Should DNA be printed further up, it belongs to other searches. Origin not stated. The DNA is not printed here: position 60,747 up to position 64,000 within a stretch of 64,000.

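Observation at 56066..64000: Low-GC accessory island: HerA-like giant ATPase, glycine-zipper membrane protein, and independently promoted small-gene cassettes (candidate undescribed conflict/defence module)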

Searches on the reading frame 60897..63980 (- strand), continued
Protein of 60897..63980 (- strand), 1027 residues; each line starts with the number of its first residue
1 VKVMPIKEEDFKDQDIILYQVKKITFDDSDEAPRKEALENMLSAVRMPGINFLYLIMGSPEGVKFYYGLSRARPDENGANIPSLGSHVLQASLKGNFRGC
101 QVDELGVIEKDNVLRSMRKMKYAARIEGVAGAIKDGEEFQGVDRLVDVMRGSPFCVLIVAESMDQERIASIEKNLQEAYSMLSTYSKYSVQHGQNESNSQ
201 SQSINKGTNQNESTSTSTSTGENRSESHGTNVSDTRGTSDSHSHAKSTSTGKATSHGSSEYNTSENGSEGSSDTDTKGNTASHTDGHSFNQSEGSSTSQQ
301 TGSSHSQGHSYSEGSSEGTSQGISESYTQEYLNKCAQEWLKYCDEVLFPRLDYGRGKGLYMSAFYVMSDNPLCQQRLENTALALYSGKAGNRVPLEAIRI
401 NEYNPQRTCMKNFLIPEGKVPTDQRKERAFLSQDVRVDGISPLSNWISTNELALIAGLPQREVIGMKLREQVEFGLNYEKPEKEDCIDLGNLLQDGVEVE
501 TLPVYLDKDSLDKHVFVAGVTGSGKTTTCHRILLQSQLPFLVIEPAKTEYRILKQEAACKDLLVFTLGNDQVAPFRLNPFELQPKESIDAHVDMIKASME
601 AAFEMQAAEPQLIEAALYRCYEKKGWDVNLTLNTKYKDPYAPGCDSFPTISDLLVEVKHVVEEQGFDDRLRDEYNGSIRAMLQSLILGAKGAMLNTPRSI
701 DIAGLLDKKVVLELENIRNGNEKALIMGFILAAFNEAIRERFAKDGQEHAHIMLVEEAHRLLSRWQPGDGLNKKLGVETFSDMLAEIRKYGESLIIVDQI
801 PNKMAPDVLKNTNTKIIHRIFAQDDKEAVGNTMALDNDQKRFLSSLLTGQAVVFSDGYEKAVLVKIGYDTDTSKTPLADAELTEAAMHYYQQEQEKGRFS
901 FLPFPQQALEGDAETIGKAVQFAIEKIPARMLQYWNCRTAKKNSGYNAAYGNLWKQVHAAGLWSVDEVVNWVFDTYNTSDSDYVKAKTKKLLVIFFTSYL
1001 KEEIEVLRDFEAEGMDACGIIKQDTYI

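Call 24: find_related_loci(query=A1, collection=genome_contigs, flank=10000)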
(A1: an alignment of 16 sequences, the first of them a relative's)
Query A1 (1056 aa) in genome_contigs; peptide patterns used: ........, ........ (x = any residue, [..] = any of these).
599 stretches matched a pattern (row limit reached: there are more); 477 encode a relative of the query (tblastn E <= 1e-3); the best 80 are kept; 80 distinct loci.
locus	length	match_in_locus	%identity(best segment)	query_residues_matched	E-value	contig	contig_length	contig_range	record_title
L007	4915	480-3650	83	1-1056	0e+0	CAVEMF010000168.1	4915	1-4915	Ruminococcus bromii isolate H07649-L1_cleanbin_000011 genome assembly, contig: Spades_H07649-L1_contig_14632, whole geno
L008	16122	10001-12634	53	11-922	0e+0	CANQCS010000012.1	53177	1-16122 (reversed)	MAG: uncultured Oscillospiraceae bacterium isolate Lapin-001__bin13 genome assembly, contig: Lapin-001__NODE_859_length_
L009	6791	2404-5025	49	12-895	0e+0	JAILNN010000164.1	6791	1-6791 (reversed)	MAG: Lachnospiraceae bacterium isolate RUI281 k141_8624856_flag=1_multi=10.0000_len=6791, whole genome shotgun sequence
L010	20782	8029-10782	48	1-926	0e+0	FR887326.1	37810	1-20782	Clostridium sp. CAG:253 genomic scaffold, scf221, whole genome shotgun sequence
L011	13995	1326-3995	48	13-926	0e+0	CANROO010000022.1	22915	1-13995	MAG: uncultured Clostridia bacterium isolate Lapin-020__bin17 genome assembly, contig: Lapin-020__NODE_2847_length_22915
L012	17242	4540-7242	48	3-926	0e+0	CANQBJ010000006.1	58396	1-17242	MAG: uncultured Clostridia bacterium isolate Lapin-003-2__bin16 genome assembly, contig: Lapin-003-2__NODE_496_length_58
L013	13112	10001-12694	48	7-926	0e+0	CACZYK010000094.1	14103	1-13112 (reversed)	MAG: uncultured Clostridium sp. isolate RUG13060 genome assembly, contig: RUG13060_asm_94, whole genome shotgun sequence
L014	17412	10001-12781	48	8-936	0e+0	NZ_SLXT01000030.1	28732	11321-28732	Heliophilum fasciatum strain DSM 11170 Ga0244663_130, whole genome shotgun sequence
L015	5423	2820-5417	48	7-895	0e+0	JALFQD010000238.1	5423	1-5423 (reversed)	MAG: Clostridium sp. isolate SUG910 k141_205404, whole genome shotgun sequence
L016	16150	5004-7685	47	13-926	0e+0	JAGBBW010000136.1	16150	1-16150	MAG: Lachnospiraceae bacterium isolate RGIG8977 Water_deer_Rectum-2__c528934, whole genome shotgun sequence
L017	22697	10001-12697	48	13-931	0e+0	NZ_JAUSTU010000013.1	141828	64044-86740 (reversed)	Robertmurraya andreesenii strain DSM 23948 Ga0480525_13, whole genome shotgun sequence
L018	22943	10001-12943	51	3-1028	0e+0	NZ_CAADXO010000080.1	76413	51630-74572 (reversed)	MAG: uncultured Phascolarctobacterium sp. isolate HGM14019, whole genome shotgun sequence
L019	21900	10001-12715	48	8-926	0e+0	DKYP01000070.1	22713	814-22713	MAG TPA_asm: Lachnoclostridium sp. UBA7097 UBA7097_contig_1349, whole genome shotgun sequence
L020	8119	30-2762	47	3-926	0e+0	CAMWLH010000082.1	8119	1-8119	MAG TPA_asm: uncultured Clostridia bacterium isolate SRR14411320_bin.4_metawrap_v1.3_MAG genome assembly, contig: NODE.6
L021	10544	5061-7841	46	38-933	0e+0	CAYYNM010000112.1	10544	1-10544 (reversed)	MAG TPA_asm: uncultured Methylomarinum sp. isolate SRP128015_co3_140 genome assembly, contig: NODE_7485_length_10544_cov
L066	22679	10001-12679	46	8-933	0e+0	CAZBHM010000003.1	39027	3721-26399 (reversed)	MAG TPA_asm: uncultured Lachnospiraceae bacterium isolate SRP350583_co1_172 genome assembly, contig: NODE_1553_length_39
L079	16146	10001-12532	41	44-936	0e+0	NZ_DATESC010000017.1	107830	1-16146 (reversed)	MAG: Marinospirillum sp. isolate SMAG_U9091 k141_396935, whole genome shotgun sequence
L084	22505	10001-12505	42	48-934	0e+0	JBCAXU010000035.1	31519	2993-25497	MAG: Pseudomonadota bacterium isolate J06557_2 NODE_35_length_31519_cov_7.364894, whole genome shotgun sequence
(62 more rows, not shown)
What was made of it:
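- Identity is 40-53%, apart from one 83% relative (call 24). Distribution is patchy and horizontal, at 40-53% identity across phyla (call 24).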

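Call 30: search_solved_structures(query=A2, max_evalue=1, show_alignments=2)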
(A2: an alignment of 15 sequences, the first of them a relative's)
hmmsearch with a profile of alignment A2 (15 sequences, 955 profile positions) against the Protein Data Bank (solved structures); distinct sequences matched with E-value up to 1: 83 (the best 60 are shown).
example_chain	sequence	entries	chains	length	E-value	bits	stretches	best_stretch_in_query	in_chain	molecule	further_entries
6nhk_A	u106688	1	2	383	0.00061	21.2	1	520-619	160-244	Stress-70 protein, mitochondrial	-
4kbo_A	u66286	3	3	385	0.00062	21.2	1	520-619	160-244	Stress-70 protein, mitochondrial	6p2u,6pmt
9blu_A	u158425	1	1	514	0.00078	20.8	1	520-619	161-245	Stress-70 protein, mitochondrial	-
9bls_A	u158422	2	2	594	0.00093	20.6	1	520-619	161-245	Stress-70 protein, mitochondrial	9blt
6h9u_A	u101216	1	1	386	0.0031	18.9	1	520-607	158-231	Endoplasmic reticulum chaperone BiP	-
7n46_A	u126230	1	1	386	0.0032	18.8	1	520-613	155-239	Chaperone protein DnaK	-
9h0c_A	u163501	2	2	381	0.0035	18.7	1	520-607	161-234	Endoplasmic reticulum chaperone BiP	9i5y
6cz1_A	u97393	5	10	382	0.0035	18.7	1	520-607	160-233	Endoplasmic reticulum chaperone BiP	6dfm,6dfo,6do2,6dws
1dkg_D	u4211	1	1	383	0.004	18.5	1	520-608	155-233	MOLECULAR CHAPERONE DNAK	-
5evz_A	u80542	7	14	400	0.011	17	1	520-608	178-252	78 kDa glucose-regulated protein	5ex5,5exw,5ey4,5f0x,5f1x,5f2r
2kho_A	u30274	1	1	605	0.011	17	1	520-619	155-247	Heat shock protein 70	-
3iuc_A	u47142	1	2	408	0.012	16.9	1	520-608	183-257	Heat shock 70kDa protein 5 (Glucose-regulated protein, 78kDa)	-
3ldl_A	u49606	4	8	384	0.016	16.5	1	520-608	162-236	78 kDa glucose-regulated protein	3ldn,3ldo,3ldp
6hab_A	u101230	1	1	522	0.019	16.3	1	520-607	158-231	Endoplasmic reticulum chaperone BiP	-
6zyh_A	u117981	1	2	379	0.019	16.2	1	520-607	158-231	Endoplasmic reticulum chaperone BiP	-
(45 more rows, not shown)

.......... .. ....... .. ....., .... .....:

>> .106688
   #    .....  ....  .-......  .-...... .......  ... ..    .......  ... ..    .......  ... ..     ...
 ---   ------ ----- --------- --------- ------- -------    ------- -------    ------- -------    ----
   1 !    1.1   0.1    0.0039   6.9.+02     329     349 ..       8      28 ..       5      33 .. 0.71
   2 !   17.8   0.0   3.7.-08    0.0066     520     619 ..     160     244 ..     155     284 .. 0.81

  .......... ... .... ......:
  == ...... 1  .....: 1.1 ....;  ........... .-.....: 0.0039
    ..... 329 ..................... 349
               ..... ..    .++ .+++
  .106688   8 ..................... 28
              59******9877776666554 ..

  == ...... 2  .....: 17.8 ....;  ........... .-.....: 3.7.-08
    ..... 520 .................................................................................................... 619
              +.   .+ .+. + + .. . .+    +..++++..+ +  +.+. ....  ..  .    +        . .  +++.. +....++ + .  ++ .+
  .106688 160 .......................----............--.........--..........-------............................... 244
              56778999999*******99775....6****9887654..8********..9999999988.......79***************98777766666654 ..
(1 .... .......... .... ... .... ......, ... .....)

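Call 48: predict_structure(alignment_id=A3)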
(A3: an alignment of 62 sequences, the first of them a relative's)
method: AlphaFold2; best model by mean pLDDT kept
length: 1056 residues; sequences in the alignment: 62
mean_pLDDT: 73.3   pTM: 0.61
mean pLDDT of the five models: 73.3, 71.8, 71.7, 71.5, 69.2
residues with pLDDT >= 90: 189; 70-90: 542; 50-70: 139; < 50: 186
segments of 3 or more residues with pLDDT < 50: 1-6, 59-61, 163-167, 223-355, 548-551, 829-843, 851-864, 1052-1056
pLDDT, mean of each block of 10 residues (from residue 1): 48 86 87 82 89 63 75 86 91 91 67 87 79 90 93 87 50 83 94 89 91 76 40 33 32 30 29 27 30 28 29 32 30 32 33 52 85 88 86 94 93 73 89 89 91 90 87 89 82 74 72 82 79 80 52 69 86 79 85 88 91 89 84 79 93 90 87 85 91 88 87 84 88 90 80 83 85 78 71 60 68 65 54 43 50 37 50 65 70 71 74 88 79 80 86 87 77 83 91 90 75 82 90 85 65 44
secondary structure, 60 per line:
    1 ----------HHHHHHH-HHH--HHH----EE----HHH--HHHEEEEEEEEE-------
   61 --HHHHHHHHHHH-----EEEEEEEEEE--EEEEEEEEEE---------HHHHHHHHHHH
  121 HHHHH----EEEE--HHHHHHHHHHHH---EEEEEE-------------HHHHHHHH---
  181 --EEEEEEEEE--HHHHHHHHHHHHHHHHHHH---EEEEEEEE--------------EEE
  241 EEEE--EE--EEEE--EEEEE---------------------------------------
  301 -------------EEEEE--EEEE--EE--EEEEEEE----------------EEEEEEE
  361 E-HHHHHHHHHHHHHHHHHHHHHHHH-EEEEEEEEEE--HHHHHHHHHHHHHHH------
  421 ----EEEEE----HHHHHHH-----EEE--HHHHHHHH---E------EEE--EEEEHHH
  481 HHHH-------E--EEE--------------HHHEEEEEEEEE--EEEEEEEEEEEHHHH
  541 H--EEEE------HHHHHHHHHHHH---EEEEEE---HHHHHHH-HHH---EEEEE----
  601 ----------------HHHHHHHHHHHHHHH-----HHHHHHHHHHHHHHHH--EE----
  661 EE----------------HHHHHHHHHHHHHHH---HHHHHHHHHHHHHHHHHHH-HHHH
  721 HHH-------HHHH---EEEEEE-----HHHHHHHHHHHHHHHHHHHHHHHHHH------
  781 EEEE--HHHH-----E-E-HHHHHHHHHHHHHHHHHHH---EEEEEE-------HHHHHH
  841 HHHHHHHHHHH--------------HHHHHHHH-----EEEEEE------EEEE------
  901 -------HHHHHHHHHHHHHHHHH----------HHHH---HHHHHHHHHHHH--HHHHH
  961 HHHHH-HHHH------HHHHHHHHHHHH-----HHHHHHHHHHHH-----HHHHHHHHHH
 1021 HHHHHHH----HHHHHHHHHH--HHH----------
elements in order (helices of 4 or more, strands of 3 or more residues): H11-17 E45-53 H63-73 E79-88 E91-100 H110-125 E130-133 H136-147 E151-156 H170-177 E183-191 H194-212 E216-223 E238-244 E251-254 E257-261 E314-318 E321-324 E331-337 E354-361 H363-386 E388-397 H400-414 E425-429 H434-440 E446-448 H451-458 E469-471 E474-477 H478-484 E495-497 E515-523 E526-536 H537-541 E544-547 H554-565 E569-574 H578-584 E592-596 H617-631 H637-652 H679-693 H697-715 H717-723 H731-734 E738-743 H749-774 E781-784 H787-790 H800-818 E822-827 H835-851 H866-873 E879-884 E891-894 H908-924 H935-938 H942-953 H956-965 H967-970 H977-988 H994-1005 H1011-1027 H1032-1041

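Call 51: fold_search(model_id=the predicted structure, library=pdb)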
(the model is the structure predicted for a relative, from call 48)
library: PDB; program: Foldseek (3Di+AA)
matches with E <= 10: 428; with E <= 0.001: 105
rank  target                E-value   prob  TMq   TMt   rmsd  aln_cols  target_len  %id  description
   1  7o42_A                2.5e-11  1.00  0.33  0.36  13.0      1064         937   10  TrwK/VirB4unbound trimer of dimers complex (with Hcp1) from the R388 type IV secretion system determined by cryo-EM. (released 2022-06-22)
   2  8rtd_T                3.9e-11  1.00  0.32  0.39  12.1      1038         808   11  Stalk-Arches-IMC structure from the fully-assembled R388 type IV secretion system determined by cryo-EM. (released 2024-06-19)
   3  8rtd_O                4.1e-11  1.00  0.32  0.40  12.0      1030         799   11  Stalk-Arches-IMC structure from the fully-assembled R388 type IV secretion system determined by cryo-EM. (released 2024-06-19)
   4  8rtd_g                2.2e-10  1.00  0.31  0.40  11.2      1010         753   10  Stalk-Arches-IMC structure from the fully-assembled R388 type IV secretion system determined by cryo-EM. (released 2024-06-19)
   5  4ag6_B                3.9e-09  1.00  0.27  0.66   6.7       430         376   18  Structure of VirB4 of Thermoanaerobacter pseudethanolicus (released 2012-07-04)
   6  7es4                  1.0e-08  1.00  0.24  0.61   6.5       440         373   13  the crystral structure of DndH-C-domain (released 2022-05-11)
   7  4d2i_A                1.5e-08  1.00  0.23  0.45   7.6       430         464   16  Crystal structure of the HerA hexameric DNA translocase from Sulfolobus solfataricus bound to AMP-PNP (released 2014-12-03)
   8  4ag5_B                1.8e-08  1.00  0.27  0.66   7.0       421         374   18  Structure of VirB4 of Thermoanaerobacter pseudethanolicus (released 2012-07-04)
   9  8yhx_A                2.8e-08  1.00  0.24  0.42  12.8       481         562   16  Cryo-EM structure of the trimeric HerA (released 2024-11-06)
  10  8xav_E                3.2e-08  1.00  0.19  0.32  14.4       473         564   14  Cryo-EM structure of an anti-phage defense complex (released 2024-06-05)
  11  4d2i_B                9.6e-08  1.00  0.22  0.45   7.7       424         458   17  Crystal structure of the HerA hexameric DNA translocase from Sulfolobus solfataricus bound to AMP-PNP (released 2014-12-03)
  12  8rtb_A                1.0e-07  1.00  0.29  0.37  12.4      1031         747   10  Extended inner membrane complex (IMC) protomer structure (TrwM/VirB3-TrwK/VirB4-TrwI/VirB6-TrwG/VirB8-TrwE/VirB10) fro (released 2024-06-19)
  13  8wiv_D                1.2e-07  1.00  0.25  0.40  10.6       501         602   15  Cryo-EM structure of a bacterial protein (released 2024-09-11)
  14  9x1m_A                1.3e-07  1.00  0.23  0.38  10.3       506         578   14  The cryo-EM structure of HerA-NurA complex with AMPPNP and dsDNA from Thermococcus kodakarensis (released 2026-02-04)
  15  8xau_E                1.6e-07  1.00  0.18  0.32  15.5       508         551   14  Cryo-EM structure of HerA (released 2024-06-05)
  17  4ag6_A                2.4e-07  1.00  0.26  0.66   6.3       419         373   18  Structure of VirB4 of Thermoanaerobacter pseudethanolicus (released 2012-07-04)
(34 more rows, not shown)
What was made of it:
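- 60897..64000 (-): VirB4-like (HerA/FtsK-superfamily) ATPase, 5'-truncated by the window edge. The full protein is 1056 aa. AF2 model with pLDDT 73; Foldseek best hit is full-length TrwK/VirB4 7o42_A at E 2.5e-11; the VirB4 C-terminal domain 4ag6 gives TM 0.66 (calls 48, 51).
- On Conjugative coupling protein (VirD4/TraG/TrwB/TcpA): TrwB and Cag-beta rank 44-50 by Foldseek, well below VirB4 (call 51).
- HerA structures from defence complexes are significant Foldseek hits (call 51).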
